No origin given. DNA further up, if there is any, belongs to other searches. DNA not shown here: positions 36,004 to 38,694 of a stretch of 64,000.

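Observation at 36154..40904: Two paralogous GH32-like lipoproteins with Glu replacing the canonical nucleophile Asp (WMNEPHA instead of WMNDPNG)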

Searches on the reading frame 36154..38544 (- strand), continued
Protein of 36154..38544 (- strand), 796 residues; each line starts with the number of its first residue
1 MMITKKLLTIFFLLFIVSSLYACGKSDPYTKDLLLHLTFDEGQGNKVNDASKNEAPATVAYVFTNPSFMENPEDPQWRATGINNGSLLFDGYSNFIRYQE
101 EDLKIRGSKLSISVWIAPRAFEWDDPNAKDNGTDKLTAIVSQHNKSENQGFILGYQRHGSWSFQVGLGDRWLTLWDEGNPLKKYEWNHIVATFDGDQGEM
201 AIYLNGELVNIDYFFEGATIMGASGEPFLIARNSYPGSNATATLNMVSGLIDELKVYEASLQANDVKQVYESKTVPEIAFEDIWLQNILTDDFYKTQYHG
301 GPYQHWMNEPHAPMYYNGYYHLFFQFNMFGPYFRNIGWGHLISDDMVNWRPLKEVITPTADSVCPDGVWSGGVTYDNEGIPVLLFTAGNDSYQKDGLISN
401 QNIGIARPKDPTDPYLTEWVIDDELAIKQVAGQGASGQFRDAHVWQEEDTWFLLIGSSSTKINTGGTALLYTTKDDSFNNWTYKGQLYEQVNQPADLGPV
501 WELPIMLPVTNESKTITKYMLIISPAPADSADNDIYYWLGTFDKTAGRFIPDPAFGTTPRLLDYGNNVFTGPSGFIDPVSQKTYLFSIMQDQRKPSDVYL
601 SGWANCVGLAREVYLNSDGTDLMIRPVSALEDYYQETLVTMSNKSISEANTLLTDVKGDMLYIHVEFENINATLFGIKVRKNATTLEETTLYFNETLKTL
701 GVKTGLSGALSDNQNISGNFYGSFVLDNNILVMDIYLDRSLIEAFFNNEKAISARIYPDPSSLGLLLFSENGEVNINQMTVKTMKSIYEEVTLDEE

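Call 48: predict_structure(alignment_id=A2)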
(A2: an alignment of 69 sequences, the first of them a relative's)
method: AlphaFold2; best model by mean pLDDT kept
length: 796 residues; sequences in the alignment: 69
mean_pLDDT: 94.1   pTM: 0.91
mean pLDDT of the five models: 94.1, 94.0, 93.9, 93.5, 93.0
residues with pLDDT >= 90: 711; 70-90: 61; 50-70: 15; < 50: 9
segments of 3 or more residues with pLDDT < 50: 791-796
pLDDT, mean of each block of 10 residues (from residue 1): 64 72 69 97 97 97 97 96 95 97 97 98 93 96 98 97 98 98 98 98 98 97 98 93 95 98 97 96 95 96 94 97 95 92 97 94 94 97 96 90 97 96 96 93 95 96 92 97 96 92 95 97 91 93 96 93 84 91 95 94 96 97 97 98 98 96 99 98 89 98 92 92 97 98 98 96 97 98 91 40
secondary structure, 60 per line:
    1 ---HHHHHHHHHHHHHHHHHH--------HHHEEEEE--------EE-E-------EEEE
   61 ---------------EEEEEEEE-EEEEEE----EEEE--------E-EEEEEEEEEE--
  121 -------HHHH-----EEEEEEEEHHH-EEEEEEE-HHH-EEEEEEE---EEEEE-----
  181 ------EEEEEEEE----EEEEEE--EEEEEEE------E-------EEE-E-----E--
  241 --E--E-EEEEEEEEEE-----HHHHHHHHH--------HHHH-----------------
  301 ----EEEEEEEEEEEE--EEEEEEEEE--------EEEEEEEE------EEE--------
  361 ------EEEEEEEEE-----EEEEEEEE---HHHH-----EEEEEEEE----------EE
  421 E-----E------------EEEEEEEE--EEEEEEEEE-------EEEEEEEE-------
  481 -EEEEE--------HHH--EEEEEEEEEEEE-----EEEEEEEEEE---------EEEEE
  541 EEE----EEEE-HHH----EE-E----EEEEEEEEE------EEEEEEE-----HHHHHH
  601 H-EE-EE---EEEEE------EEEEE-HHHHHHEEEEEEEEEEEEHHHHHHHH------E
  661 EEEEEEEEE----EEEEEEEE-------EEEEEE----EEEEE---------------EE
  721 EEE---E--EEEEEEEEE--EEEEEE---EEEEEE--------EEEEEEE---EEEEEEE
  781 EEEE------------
elements in order (helices of 4 or more, strands of 3 or more residues): H4-21 E33-37 E57-60 E76-83 E85-90 E95-98 E109-118 H128-131 E137-144 E149-155 E161-167 E171-175 E187-194 E199-204 E207-213 E228-230 E248-257 H263-271 H280-283 E305-316 E319-327 E336-343 E350-352 E367-375 E381-388 H392-395 E401-408 E419-421 E440-447 E450-458 E466-473 E482-486 E500-511 E517-526 E536-543 E548-551 E568-576 E583-589 H595-601 E611-615 E622-626 H628-633 E634-645 H646-653 E660-669 E674-681 E689-694 E699-703 E719-723 E730-738 E741-746 E750-755 E764-770 E774-784

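Call 51: fold_search(model_id=the predicted structure, library=pdb)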
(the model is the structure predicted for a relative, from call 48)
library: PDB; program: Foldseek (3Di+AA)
matches with E <= 10: 1691; with E <= 0.001: 524
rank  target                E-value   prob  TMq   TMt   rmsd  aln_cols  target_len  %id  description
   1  2qqw_A                7.7e-37  1.00  0.54  0.80   3.2       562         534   25  Crystal structure of a cell-wall invertase (D23A) from Arabidopsis thaliana in complex with sucrose (released 2008-04-22)
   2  3ugf_A                1.7e-36  1.00  0.53  0.80   4.0       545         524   24  Crystal structure of a 6-SST/6-SFT from Pachysandra terminalis (released 2011-11-30)
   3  2qqu_A                6.6e-36  1.00  0.54  0.79   3.5       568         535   26  Crystal structure of a cell-wall invertase (D239A) from Arabidopsis thaliana in complex with sucrose (released 2008-04-22)
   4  3ugf_B                8.8e-36  1.00  0.54  0.79   3.9       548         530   25  Crystal structure of a 6-SST/6-SFT from Pachysandra terminalis (released 2011-11-30)
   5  2qqv_A                1.6e-35  1.00  0.54  0.79   3.2       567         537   25  Crystal structure of a cell-wall invertase (E203A) from Arabidopsis thaliana in complex with sucrose (released 2008-04-22)
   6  2ac1_A                2.5e-35  1.00  0.55  0.80   2.9       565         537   25  Crystal structure of a cell-wall invertase from Arabidopsis thaliana (released 2006-08-29)
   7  2oxb_A                1.9e-34  1.00  0.54  0.78   3.3       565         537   26  Crystal structure of a cell-wall invertase (E203Q) from Arabidopsis thaliana in complex with sucrose (released 2008-01-22)
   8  1st8_A                9.9e-34  1.00  0.54  0.79   3.6       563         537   22  Crystal structure of fructan 1-exohydrolase IIa from Cichorium intybus (released 2005-03-01)
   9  6num                  2.0e-33  1.00  0.53  0.80   3.8       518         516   22  The structure of GH32 from Bifidobacteium adolescentis (released 2020-02-05)
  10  7vco                  4.3e-33  1.00  0.52  0.82   3.8       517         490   23  Frischella perrara beta-fructofuranosidase (released 2022-03-09)
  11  2aez_A                1.1e-32  1.00  0.54  0.79   3.5       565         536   23  Crystal structure of fructan 1-exohydrolase IIa (E201Q) from Cichorium intybus in complex with 1-kestose (released 2006-08-29)
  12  3pig_A                3.4e-32  1.00  0.52  0.78   3.8       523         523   22  beta-fructofuranosidase from Bifidobacterium longum (released 2011-04-27)
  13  3pig_B                7.2e-32  1.00  0.53  0.79   3.9       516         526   22  beta-fructofuranosidase from Bifidobacterium longum (released 2011-04-27)
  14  1w2t_A                4.0e-30  1.00  0.49  0.89   3.0       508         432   23  beta-fructosidase from Thermotoga maritima in complex with raffinose (released 2005-10-26)
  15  1uyp_A                4.8e-30  1.00  0.49  0.89   3.1       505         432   23  The three-dimensional structure of beta-fructosidase (invertase) from Thermotoga maritima (released 2004-03-22)
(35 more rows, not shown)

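Call 54: find_encoding_contigs(protein=P0067, flank=8000, max_places=3)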
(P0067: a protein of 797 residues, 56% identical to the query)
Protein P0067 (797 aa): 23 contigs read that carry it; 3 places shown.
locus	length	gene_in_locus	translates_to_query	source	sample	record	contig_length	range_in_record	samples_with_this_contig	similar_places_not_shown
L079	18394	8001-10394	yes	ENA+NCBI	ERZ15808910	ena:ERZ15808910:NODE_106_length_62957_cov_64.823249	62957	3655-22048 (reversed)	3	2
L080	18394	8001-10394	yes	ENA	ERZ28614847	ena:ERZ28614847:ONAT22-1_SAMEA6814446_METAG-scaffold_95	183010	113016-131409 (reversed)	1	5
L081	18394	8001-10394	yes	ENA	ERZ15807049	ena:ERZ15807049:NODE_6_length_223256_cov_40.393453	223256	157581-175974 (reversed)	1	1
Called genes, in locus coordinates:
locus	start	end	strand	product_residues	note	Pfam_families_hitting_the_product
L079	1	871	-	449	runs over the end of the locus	-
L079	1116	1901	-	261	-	PF19808:DUF6291 (weak)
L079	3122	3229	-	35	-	-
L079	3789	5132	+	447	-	PF01547:SBP_bac_1, PF13416:SBP_bac_8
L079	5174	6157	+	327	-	PF00528:BPD_transp_1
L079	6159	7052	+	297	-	PF00528:BPD_transp_1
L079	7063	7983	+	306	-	PF00294:PfkB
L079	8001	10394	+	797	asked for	PF13385:Laminin_G_3, PF00251:Glyco_hydro_32N, PF08244:Glyco_hydro_32C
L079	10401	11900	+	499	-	PF00251:Glyco_hydro_32N, PF04616:Glyco_hydro_43 (faint), PF08244:Glyco_hydro_32C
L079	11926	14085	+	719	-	-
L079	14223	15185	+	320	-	PF00356:LacI, PF00532:Peripla_BP_1, PF13407:Peripla_BP_4 (faint), PF13377:Peripla_BP_3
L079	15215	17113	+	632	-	PF00005:ABC_tran, PF02463:SMC_N (faint), PF13304:AAA_21 (faint), PF17912:OB_MalK (weak)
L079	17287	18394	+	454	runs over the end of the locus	PF01637:ATPase_2, PF13173:AAA_14 (weak), PF03008:DUF234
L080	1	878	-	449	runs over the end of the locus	-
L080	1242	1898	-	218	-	PF19808:DUF6291 (weak)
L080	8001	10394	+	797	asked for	PF13385:Laminin_G_3, PF00251:Glyco_hydro_32N, PF08244:Glyco_hydro_32C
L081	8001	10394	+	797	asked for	PF13385:Laminin_G_3, PF00251:Glyco_hydro_32N, PF08244:Glyco_hydro_32C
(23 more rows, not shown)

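Call 60: search_protein_representatives(alignment_id=A2)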
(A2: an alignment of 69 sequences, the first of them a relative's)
Query: 69 sequences, 777 profile positions. Proteins with E-value up to 0.001 (for the whole library): 56397; up to 1e-10: 17621; up to 1e-30: 2780. The best 150 are listed.
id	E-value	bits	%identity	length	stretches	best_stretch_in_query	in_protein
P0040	0.0e+00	1164.1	-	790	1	9-777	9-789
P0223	0.0e+00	1078.9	-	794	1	3-777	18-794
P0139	5.8e-285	963.7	-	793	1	6-775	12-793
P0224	1.8e-284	962.0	-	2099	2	28-776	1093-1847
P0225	9.3e-284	959.7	-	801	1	12-776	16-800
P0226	2.5e-280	948.3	-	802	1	5-777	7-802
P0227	1.8e-271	919.0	-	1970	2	23-776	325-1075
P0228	3.7e-260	881.6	-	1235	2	24-774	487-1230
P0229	4.7e-260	881.3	-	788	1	8-776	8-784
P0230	2.3e-251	852.5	-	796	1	1-772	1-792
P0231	6.2e-244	828.0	-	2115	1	25-774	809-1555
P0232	4.8e-242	821.7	-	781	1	6-776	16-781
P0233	3.9e-240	815.4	-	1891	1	15-774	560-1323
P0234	5.0e-239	811.7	-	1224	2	25-774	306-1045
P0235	1.6e-238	810.0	-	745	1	26-773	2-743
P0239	1.3e-231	787.2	-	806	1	2-773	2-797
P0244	7.0e-224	761.7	-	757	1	28-775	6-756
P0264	3.2e-204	696.6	-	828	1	22-776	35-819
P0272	3.2e-188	643.7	-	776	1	28-776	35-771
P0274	1.4e-184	631.7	-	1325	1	26-776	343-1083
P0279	2.5e-178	611.0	-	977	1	26-776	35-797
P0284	3.9e-168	577.3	-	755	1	26-776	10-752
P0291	1.2e-160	552.5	-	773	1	28-776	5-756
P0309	3.7e-123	428.6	-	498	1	285-774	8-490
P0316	6.5e-113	394.7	-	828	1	30-775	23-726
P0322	6.6e-112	391.4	-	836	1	60-774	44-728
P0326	1.9e-111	389.8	-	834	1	30-760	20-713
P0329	4.8e-108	378.6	-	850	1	24-773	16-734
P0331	2.3e-107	376.3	-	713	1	22-775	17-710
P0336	3.4e-106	372.5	-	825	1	70-772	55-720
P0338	5.1e-106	371.9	-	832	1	73-774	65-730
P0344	1.2e-104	367.4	-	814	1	35-773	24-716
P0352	3.0e-102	359.4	-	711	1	85-774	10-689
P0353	8.8e-102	357.9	-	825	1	13-775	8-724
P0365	3.8e-98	345.9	-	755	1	34-773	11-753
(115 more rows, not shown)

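Call 63: list_cluster_members(proteins=[P0331, P0322, P0329, P0336, P0344, P0353, P0316, P0326, P0338, P0264])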
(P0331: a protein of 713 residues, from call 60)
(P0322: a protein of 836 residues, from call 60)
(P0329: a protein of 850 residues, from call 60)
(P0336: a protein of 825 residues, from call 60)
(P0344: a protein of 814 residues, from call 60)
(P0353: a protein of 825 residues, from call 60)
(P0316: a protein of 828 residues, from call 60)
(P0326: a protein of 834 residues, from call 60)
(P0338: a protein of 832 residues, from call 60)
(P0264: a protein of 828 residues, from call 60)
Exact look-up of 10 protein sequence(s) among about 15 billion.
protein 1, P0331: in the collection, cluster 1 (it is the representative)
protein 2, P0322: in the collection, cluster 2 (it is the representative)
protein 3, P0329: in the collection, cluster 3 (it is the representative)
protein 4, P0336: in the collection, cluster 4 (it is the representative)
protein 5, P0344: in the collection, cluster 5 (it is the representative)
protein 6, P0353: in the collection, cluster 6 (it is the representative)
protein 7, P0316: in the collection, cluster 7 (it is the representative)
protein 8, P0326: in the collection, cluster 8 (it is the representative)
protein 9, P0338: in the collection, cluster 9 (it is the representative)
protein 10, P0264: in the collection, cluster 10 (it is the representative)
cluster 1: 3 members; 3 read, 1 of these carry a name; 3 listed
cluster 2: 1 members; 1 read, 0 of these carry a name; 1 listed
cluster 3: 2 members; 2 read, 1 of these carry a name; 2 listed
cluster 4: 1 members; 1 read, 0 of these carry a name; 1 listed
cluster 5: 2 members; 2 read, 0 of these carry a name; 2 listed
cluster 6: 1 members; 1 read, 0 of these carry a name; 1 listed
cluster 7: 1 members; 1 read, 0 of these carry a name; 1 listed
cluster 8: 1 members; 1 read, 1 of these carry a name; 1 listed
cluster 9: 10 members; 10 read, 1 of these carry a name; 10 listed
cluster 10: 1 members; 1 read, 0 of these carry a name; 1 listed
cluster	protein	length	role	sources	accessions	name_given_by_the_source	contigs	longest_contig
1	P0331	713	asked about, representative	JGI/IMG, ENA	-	-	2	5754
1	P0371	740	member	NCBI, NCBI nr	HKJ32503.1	MAG TPA: GH32 C-terminal domain-containing protein [Balneolales bacterium] | GH32 C-terminal domain-containing protein [Balneolales bacterium]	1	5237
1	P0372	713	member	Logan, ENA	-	-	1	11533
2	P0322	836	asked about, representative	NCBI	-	-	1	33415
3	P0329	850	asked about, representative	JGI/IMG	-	sucrose-6-phosphate hydrolase SacC (GH32 family)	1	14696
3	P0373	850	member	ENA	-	-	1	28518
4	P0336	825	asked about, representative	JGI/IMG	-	-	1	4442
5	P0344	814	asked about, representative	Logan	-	-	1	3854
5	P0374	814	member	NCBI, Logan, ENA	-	-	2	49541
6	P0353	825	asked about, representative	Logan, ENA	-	-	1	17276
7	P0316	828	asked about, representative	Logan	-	-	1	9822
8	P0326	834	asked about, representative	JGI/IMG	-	sucrose-6-phosphate hydrolase SacC (GH32 family)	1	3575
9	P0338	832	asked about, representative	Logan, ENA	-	-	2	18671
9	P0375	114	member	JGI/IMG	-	hypothetical protein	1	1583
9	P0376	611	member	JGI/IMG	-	-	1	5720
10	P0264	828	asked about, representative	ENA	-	-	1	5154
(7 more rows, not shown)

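Call 82: list_cluster_members(proteins=[P0279, P0291, P0352, P0272, P0284, P0244, P0274, P0309, P0365, P0239])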
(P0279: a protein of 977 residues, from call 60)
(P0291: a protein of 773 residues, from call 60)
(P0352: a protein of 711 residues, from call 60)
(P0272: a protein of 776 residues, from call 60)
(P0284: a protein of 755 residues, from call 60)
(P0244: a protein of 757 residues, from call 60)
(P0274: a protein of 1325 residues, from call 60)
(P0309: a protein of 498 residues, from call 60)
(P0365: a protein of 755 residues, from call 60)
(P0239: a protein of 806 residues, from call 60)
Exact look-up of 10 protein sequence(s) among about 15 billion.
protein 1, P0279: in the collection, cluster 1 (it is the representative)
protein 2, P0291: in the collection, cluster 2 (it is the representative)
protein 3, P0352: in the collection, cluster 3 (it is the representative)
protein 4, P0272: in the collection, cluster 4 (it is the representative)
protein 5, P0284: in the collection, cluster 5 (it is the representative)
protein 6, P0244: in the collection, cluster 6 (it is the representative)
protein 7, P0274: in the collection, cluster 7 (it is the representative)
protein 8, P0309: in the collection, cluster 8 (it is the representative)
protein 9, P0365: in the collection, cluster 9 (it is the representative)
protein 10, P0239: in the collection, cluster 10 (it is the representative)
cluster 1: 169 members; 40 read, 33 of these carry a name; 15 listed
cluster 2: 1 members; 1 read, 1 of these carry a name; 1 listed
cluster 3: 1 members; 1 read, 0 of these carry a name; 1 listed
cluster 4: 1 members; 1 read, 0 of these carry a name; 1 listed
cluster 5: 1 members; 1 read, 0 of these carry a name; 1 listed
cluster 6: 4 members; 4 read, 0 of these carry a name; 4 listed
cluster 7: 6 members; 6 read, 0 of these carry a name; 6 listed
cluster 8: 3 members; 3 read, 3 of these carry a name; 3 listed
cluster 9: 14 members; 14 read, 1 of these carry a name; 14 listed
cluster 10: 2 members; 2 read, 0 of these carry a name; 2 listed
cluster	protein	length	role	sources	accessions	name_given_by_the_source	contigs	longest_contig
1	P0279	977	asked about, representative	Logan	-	-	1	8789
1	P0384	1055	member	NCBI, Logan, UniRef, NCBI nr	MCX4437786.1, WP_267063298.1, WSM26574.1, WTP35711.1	GH32 C-terminal domain-containing protein [Streptomyces mirabilis] | GH32 C-terminal domain-containing protein n=1 Tax=Streptomyces mirabilis TaxID=68239 ...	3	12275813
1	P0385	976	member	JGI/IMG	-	sucrose-6-phosphate hydrolase SacC (GH32 family)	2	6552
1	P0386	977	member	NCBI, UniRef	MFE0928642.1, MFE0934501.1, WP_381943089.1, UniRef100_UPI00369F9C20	GH32 C-terminal domain-containing protein [Streptomyces mutabilis] | GH32 C-terminal domain-containing protein n=1 Tax=Streptomyces mutabilis TaxID=67332 ...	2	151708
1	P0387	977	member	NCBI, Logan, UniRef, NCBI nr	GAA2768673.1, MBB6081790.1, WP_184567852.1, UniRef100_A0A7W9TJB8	hypothetical protein GCM10010103_77160 [Streptomyces paradoxus] | beta-fructofuranosidase n=1 Tax=Streptomyces paradoxus TaxID=66375 RepID=A0A7W9TJB8_9ACTN | GH32 C-terminal domain-containing protein [Streptomyces paradoxus]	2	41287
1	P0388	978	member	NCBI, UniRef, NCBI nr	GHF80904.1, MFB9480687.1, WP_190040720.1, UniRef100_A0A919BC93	GH32 C-terminal domain-containing protein [Streptomyces filamentosus] | beta-fructofuranosidase n=1 Tax=Streptomyces filamentosus TaxID=67294 ...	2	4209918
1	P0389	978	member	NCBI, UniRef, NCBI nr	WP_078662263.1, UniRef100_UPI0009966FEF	GH32 C-terminal domain-containing protein [Streptomyces bicolor] | GH32 C-terminal domain-containing protein n=1 Tax=Streptomyces bicolor TaxID=66874 ...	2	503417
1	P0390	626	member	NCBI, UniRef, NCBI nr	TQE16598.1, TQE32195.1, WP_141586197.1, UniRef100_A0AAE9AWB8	hypothetical protein Sipo8835_43180 [Streptomyces ipomoeae] | beta-fructofuranosidase n=1 Tax=Streptomyces ipomoeae TaxID=103232 RepID=A0AAE9AWB8_9ACTN | GH32 C-terminal domain-containing protein [Streptomyces ipomoeae]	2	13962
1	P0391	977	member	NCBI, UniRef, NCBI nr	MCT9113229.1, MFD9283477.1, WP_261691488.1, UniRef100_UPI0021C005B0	GH32 C-terminal domain-containing protein [Streptomyces mirabilis] | GH32 C-terminal domain-containing protein n=1 Tax=Streptomyces mirabilis TaxID=68239 ...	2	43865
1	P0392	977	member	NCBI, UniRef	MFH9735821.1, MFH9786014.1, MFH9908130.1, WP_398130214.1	GH32 C-terminal domain-containing protein [Streptomyces sp. NPDC017260] | GH32 C-terminal domain-containing protein n=1 Tax=unclassified Streptomyces TaxID=2593676 ...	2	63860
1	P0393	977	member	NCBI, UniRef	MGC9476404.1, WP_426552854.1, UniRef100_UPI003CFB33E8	GH32 C-terminal domain-containing protein [Streptomyces sp. WG4] | GH32 C-terminal domain-containing protein n=1 Tax=Streptomyces sp. WG4 TaxID=3417649 ...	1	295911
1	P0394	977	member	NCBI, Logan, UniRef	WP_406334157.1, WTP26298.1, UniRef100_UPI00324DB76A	GH32 C-terminal domain-containing protein [Streptomyces sp. NBC_00203] | GH32 C-terminal domain-containing protein n=1 Tax=Streptomyces sp. NBC_00203 ...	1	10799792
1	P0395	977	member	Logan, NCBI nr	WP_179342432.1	GH32 C-terminal domain-containing protein [Streptomyces sp. alain-838]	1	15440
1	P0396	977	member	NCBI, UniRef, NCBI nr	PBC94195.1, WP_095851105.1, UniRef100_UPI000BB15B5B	sucrose-6-phosphate hydrolase SacC (GH32 family) [Streptomyces sp. Ag82_O1-15] | GH32 C-terminal domain-containing protein n=1 Tax=Streptomyces sp. Ag82_O1-15 ... | GH32 C-terminal domain-containing protein [Streptomyces sp. Ag82_O1-15]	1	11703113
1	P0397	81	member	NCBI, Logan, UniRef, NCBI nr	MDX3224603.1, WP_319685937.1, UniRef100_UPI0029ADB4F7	hypothetical protein [Streptomyces sp. ME19-01-6] | hypothetical protein n=1 Tax=Streptomyces sp. ME19-01-6 TaxID=3028686 RepID=UPI0029ADB4F7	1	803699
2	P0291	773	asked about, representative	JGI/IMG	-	beta-fructofuranosidase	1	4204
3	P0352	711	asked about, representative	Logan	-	-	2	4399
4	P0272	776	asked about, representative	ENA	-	-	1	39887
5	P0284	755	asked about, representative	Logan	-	-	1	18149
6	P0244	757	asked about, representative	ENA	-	-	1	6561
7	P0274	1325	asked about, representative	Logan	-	-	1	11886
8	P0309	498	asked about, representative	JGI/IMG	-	sucrose-6-phosphate hydrolase SacC (GH32 family)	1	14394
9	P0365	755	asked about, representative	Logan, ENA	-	-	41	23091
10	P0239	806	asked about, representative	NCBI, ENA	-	-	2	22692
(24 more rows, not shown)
